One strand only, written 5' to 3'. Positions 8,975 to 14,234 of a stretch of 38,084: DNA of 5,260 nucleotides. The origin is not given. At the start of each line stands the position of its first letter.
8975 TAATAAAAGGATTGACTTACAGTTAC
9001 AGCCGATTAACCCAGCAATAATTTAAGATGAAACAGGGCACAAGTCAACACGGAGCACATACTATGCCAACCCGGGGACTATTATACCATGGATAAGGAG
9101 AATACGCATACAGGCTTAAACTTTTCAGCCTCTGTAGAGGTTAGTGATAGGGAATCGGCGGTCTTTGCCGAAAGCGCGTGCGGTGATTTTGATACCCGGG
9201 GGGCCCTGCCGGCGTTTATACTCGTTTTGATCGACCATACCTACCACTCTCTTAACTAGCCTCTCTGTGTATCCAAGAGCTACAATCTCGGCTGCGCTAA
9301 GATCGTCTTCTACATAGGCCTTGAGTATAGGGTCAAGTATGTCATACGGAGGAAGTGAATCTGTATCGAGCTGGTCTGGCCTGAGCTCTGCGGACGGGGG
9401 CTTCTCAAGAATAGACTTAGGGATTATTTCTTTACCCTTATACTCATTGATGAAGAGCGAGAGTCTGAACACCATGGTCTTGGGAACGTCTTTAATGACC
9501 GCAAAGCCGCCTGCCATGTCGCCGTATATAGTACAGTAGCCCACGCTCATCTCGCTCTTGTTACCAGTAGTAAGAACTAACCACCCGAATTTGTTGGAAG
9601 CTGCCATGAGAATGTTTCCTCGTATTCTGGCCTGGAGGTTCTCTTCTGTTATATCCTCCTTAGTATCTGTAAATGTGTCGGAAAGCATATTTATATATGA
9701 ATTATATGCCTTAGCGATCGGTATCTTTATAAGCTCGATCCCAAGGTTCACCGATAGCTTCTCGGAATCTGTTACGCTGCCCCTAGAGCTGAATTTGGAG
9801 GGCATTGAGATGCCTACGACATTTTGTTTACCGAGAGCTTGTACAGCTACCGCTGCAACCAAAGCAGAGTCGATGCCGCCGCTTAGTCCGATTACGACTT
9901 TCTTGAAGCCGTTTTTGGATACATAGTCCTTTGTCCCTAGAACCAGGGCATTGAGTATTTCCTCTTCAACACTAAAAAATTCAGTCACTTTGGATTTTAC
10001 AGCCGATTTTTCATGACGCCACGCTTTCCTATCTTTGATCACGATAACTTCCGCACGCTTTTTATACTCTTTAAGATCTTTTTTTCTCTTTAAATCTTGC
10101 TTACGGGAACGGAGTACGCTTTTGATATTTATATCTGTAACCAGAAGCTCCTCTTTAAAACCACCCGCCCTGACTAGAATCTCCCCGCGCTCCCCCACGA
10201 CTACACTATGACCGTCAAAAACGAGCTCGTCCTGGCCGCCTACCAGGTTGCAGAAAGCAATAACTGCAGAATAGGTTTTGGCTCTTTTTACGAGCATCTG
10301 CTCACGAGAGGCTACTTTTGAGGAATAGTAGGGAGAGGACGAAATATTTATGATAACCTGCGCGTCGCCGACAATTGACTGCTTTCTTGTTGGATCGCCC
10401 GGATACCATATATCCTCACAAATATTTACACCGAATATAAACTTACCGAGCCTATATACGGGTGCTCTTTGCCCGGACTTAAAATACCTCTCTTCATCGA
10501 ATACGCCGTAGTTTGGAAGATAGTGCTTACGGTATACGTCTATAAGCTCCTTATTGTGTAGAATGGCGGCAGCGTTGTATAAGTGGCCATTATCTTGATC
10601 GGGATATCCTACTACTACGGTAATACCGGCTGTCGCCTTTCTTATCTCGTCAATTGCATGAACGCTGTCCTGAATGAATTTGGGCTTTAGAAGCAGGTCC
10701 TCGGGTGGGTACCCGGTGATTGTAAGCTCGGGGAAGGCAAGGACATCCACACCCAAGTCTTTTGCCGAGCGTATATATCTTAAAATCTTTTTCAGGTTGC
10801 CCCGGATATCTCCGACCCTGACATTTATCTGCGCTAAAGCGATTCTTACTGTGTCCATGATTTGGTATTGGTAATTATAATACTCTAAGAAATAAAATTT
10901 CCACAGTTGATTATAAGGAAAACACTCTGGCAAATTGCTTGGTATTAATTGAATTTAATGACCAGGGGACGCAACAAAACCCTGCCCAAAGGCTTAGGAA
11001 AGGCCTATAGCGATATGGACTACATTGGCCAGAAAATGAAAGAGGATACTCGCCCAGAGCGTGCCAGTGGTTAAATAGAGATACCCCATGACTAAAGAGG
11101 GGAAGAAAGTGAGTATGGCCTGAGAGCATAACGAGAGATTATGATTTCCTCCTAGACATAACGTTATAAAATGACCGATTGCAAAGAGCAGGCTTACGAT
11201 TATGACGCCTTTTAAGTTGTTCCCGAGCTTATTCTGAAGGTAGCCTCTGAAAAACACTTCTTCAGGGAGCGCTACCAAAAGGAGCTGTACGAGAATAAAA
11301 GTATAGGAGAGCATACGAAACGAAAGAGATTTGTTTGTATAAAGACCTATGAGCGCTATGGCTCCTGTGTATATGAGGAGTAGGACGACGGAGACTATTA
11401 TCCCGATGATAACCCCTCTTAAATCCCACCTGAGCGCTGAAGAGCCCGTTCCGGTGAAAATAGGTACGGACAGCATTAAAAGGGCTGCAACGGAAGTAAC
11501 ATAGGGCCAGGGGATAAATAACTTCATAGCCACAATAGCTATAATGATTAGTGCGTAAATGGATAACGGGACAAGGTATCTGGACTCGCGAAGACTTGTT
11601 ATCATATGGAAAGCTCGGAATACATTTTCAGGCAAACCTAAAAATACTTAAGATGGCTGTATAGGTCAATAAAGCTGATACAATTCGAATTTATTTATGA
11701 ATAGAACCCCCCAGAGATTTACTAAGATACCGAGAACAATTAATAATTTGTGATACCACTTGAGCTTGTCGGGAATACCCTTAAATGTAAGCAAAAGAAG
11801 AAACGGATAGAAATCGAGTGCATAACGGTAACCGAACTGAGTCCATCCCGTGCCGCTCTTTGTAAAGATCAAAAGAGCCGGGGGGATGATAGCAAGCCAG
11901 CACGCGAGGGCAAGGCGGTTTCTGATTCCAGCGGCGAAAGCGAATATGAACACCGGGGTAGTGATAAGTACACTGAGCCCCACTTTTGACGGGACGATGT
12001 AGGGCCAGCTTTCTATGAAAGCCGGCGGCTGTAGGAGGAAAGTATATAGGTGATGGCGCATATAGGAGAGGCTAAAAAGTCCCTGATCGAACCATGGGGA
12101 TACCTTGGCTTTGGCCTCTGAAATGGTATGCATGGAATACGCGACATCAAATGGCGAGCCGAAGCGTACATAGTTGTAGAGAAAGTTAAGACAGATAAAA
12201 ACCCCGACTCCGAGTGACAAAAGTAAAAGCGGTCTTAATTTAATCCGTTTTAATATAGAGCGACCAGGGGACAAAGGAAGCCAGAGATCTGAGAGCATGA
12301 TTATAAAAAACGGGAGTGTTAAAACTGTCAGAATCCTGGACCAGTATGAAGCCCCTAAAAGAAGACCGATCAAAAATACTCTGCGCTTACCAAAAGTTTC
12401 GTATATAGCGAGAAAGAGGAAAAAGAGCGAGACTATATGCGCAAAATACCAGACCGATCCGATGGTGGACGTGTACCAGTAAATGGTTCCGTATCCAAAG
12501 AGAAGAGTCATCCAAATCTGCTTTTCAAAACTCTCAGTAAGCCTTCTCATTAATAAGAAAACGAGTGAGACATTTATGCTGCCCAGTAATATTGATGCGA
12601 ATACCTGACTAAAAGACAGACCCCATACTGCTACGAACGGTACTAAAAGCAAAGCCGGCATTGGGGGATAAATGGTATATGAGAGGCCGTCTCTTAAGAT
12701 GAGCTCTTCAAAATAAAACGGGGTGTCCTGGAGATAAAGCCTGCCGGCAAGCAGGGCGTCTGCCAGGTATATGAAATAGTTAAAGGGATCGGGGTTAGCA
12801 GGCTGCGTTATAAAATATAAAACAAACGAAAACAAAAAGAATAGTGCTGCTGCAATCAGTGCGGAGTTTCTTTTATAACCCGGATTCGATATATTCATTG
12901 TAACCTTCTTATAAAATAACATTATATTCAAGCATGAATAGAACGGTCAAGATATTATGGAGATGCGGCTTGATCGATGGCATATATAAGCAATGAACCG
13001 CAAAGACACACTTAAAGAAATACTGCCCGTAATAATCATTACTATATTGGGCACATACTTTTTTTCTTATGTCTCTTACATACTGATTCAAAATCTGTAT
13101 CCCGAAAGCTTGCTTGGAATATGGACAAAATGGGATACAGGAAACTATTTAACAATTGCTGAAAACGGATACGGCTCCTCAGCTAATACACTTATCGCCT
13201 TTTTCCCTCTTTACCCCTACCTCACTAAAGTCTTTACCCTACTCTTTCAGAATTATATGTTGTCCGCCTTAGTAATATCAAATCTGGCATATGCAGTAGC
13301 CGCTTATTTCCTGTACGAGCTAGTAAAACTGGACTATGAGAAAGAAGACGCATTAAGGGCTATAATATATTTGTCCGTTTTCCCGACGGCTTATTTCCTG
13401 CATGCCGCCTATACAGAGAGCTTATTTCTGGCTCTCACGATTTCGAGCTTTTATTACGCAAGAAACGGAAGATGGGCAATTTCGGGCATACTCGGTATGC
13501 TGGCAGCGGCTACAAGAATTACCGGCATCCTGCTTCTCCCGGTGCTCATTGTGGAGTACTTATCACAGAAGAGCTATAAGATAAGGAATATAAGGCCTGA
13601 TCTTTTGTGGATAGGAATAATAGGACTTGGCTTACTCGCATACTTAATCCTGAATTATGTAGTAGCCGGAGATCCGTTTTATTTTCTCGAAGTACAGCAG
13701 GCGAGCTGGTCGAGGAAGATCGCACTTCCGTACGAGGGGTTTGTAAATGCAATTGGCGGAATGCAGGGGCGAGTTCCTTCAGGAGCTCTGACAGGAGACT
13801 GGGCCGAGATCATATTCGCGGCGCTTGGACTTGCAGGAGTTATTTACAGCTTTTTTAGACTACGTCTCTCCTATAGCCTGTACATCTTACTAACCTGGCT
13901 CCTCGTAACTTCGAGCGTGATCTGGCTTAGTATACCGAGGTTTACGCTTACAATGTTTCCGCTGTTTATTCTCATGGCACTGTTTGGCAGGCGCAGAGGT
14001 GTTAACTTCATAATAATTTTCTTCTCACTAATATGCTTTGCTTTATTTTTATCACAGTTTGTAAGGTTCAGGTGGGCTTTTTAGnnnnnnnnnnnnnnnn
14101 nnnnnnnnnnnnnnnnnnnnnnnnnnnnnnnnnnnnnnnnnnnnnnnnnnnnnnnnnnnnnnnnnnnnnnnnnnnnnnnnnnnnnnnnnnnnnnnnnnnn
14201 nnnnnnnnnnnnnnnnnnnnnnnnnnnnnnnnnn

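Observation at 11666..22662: Dense lipid-carrier-dependent glycosylation island: six GT-C enzymes, two polyprenyl-phosphate-sugar synthases, GtrA and an SGNH-like protein in 11 kb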

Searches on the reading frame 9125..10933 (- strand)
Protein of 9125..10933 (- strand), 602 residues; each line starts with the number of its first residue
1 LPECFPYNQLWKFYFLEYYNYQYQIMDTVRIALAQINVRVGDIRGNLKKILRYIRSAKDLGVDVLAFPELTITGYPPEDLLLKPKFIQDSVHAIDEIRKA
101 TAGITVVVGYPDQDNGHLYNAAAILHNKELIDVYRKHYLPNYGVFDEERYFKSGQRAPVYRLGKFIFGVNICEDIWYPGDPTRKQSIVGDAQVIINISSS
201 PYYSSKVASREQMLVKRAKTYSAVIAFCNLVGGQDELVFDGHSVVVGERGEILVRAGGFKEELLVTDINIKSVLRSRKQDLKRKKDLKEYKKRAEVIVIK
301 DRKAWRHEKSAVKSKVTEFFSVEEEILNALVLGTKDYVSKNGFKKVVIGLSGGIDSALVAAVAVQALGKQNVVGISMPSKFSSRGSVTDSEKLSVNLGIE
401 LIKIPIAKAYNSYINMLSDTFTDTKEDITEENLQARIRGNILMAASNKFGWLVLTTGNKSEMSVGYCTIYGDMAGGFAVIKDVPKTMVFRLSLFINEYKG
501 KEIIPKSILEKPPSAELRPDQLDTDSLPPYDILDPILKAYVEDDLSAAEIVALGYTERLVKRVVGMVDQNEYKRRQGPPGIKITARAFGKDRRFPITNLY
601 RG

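Call 5: search_protein_families(library=pfam, proteins=[window:9125-10933:-], max_evalue=0.01)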
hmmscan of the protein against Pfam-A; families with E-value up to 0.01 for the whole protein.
window:9125-10933:- (602 aa): 3 families
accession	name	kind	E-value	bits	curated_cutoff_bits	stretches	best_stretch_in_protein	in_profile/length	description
PF02540.23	NAD_synthase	-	4.1e-77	259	21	1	327-576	2-241/242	NAD synthase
PF00795.27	CN_hydrolase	-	5.7e-36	124.6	23.2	1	30-273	1-251/256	Carbon-nitrogen hydrolase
PF03054.22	tRNA_Me_trans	-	0.0015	18.7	20.6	1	344-411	1-77/202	tRNA methyl transferase HUP domain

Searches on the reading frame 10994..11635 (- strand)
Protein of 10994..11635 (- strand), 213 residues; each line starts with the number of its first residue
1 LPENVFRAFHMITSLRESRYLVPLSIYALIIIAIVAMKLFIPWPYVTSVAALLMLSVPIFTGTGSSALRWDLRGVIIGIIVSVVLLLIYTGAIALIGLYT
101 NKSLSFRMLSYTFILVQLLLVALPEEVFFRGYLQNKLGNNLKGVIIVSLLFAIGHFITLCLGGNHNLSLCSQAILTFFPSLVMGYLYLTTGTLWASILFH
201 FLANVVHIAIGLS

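Call 5: search_protein_families(library=pfam, proteins=[window:10994-11635:-], max_evalue=0.01)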
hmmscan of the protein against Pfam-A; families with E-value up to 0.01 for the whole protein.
window:10994-11635:- (213 aa): 1 family
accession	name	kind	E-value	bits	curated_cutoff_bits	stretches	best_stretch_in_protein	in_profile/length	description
PF02517.21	Rce1-like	-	6.9e-20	71.6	22.4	1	111-206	5-93/93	Type II CAAX prenyl endopeptidase Rce1-like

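Call 55: search_protein_families(library=ncbifam, proteins=[window:10994-11635:-], max_evalue=1)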
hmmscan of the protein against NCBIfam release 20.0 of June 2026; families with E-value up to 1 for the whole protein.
window:10994-11635:- (213 aa): 10 families
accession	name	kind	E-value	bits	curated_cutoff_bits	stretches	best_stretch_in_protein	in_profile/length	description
NF040674.1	CPBP_fam_MrtP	equivalog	1.3e-20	74.2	250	1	112-206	247-345/354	myxosortase MrtP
NF040914.1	Mrt_core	domain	1.4e-20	73.4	100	1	113-207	3-101/108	myxosortase family intramembrane protease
NF040594.1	CPBP_fam_MrtC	equivalog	5.8e-16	58.9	195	1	75-207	78-215/221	myxosortase MrtC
NF040589.1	CPBP_Synerg_MrtS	equivalog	1.9e-15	57.5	130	1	68-207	29-163/170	Synerg-CTERM system glutamic-type intramembrane protease MrtS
NF040915.1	CPBP_fam_MrtZ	exception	3.5e-12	46.3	325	1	114-206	168-263/275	myxosortase MrtZ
NF040593.1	CPBP_fam_MrtX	exception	1.4e-11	44.7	180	1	111-206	131-228/238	myxosortase MrtX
NF041647.1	ABC_perm_CPBP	equivalog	1.9e-09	36.9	435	1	24-210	454-633/636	ABC transporter permease subunit/CPBP intramembrane protease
NF033192.3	CPBP_JDVT_MrtJ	equivalog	4.5e-09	36.9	75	1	118-209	5-97/98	JDVT-CTERM system glutamic-type intramembrane protease MrtJ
NF047635.1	CPBP_Sphingo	equivalog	0.0077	15.7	225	1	81-208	102-235/237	CPBP family intramembrane glutamic endopeptidase, BDIM_20840 family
TIGR03008.1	pepcterm_CAAX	equivalog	0.01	15.7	81.05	1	100-206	106-208/222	CAAX prenyl protease-related protein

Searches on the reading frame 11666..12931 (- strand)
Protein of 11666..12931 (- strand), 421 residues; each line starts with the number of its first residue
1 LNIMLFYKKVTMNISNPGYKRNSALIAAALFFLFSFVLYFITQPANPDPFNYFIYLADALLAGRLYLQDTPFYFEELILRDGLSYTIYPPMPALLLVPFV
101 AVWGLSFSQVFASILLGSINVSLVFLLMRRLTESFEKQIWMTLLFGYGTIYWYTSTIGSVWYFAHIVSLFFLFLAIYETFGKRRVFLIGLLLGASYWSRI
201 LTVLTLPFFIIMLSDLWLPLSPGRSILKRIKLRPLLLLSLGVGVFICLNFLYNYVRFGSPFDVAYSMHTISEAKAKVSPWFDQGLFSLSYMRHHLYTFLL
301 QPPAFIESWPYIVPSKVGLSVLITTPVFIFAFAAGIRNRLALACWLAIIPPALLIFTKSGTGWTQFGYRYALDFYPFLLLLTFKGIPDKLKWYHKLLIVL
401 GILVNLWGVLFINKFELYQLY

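Call 4: search_protein_families(library=pfam, proteins=[window:11666-12931:-], max_evalue=0.01)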
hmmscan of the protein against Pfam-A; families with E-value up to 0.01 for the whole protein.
window:11666-12931:- (421 aa): 0 families

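Call 7: search_protein_families(library=ncbifam, proteins=[window:11666-12931:-], max_evalue=0.01)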
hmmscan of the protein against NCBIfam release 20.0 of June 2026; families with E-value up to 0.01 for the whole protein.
window:11666-12931:- (421 aa): 1 family
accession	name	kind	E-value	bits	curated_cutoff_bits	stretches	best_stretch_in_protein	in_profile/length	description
NF047440.1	LA3751_2_3_fam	subfamily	2.4e-06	26.7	200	1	64-411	61-381/460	LA_3751/LA_3752 family putative glycosyltransferase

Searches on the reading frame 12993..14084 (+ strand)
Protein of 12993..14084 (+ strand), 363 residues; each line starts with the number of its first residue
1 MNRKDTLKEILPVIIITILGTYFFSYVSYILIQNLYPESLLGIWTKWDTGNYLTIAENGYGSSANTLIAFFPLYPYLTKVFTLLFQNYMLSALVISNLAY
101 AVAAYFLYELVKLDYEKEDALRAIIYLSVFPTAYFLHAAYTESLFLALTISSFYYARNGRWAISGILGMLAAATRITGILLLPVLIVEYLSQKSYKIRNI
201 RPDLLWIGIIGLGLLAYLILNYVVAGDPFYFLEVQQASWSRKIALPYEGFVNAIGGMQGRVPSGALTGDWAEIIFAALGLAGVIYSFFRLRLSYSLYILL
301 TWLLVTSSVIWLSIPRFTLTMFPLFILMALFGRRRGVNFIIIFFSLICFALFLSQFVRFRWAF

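Call 4: search_protein_families(library=pfam, proteins=[window:12993-14084:+], max_evalue=0.01)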
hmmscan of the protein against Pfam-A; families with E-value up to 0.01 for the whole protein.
window:12993-14084:+ (363 aa): 2 families
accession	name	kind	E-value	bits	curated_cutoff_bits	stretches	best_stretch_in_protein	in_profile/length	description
PF13231.12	PMT_2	-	7.1e-10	39.8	26.1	1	72-214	4-151/160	Dolichyl-phosphate-mannose-protein mannosyltransferase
PF04188.19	Mannosyl_trans2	-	2.6e-09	37.4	22.4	1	31-220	46-244/443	Mannosyltransferase (PIG-V)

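Call 7: search_protein_families(library=ncbifam, proteins=[window:12993-14084:+], max_evalue=0.01)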
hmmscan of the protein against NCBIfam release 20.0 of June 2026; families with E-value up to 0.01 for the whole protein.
window:12993-14084:+ (363 aa): 1 family
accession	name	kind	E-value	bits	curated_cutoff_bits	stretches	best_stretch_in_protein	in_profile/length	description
NF046093.1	AZOBR_p60025_fam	subfamily_domain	1.5e-08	34.2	150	1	72-199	95-219/232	AZOBR_p60025 family cell surface glycopolymer formation protein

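Call 82: search_solved_structures(query=A4, max_evalue=10)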
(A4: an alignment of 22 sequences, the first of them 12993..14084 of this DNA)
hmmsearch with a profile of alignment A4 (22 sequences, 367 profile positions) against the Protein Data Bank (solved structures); distinct sequences matched with E-value up to 10: 0.
